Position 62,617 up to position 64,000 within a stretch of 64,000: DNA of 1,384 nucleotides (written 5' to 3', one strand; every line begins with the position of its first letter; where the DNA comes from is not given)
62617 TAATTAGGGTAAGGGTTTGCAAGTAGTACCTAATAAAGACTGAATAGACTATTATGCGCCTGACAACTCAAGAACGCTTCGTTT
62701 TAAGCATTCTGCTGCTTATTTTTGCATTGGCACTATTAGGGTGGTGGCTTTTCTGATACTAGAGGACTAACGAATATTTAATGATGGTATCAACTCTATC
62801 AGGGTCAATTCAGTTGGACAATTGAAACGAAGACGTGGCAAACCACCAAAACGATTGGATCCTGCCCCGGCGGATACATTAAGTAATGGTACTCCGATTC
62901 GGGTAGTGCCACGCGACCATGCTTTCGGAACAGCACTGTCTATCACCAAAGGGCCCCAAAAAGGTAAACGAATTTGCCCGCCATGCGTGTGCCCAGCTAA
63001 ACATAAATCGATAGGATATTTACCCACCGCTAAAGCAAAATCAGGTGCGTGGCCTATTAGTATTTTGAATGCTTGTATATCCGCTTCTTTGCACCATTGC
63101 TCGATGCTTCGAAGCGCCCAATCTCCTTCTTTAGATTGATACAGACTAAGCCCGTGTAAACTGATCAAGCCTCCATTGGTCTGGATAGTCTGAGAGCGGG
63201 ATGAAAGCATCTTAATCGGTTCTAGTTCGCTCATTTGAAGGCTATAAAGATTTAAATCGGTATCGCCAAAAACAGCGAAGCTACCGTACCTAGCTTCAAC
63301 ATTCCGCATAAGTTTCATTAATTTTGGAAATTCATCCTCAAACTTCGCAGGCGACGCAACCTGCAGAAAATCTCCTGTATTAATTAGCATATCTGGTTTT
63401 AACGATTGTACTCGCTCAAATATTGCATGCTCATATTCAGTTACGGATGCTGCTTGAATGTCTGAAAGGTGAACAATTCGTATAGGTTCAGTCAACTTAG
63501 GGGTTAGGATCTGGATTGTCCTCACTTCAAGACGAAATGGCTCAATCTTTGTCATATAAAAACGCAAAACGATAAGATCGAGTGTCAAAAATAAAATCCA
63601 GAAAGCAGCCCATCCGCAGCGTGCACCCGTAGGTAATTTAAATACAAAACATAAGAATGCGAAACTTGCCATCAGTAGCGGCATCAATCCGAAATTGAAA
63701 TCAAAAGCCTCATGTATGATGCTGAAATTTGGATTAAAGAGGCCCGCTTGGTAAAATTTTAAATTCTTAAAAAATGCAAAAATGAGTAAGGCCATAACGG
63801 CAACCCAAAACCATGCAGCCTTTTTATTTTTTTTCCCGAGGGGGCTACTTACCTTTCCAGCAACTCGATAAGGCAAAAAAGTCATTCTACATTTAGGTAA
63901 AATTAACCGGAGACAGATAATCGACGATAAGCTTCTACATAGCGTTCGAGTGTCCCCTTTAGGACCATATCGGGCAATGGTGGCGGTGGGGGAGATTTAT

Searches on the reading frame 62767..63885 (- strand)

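Call 60: search_protein_families(library=pfam, proteins=[window:62767-63885:-], max_evalue=0.01)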
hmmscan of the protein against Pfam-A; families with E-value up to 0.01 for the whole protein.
window:62767-63885:- (372 aa): 1 family
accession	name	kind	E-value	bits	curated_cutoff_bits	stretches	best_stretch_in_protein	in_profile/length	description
PF00149.33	Metallophos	-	3.5e-08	34.5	21.5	1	135-302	1-190/191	Calcineurin-like phosphoesterase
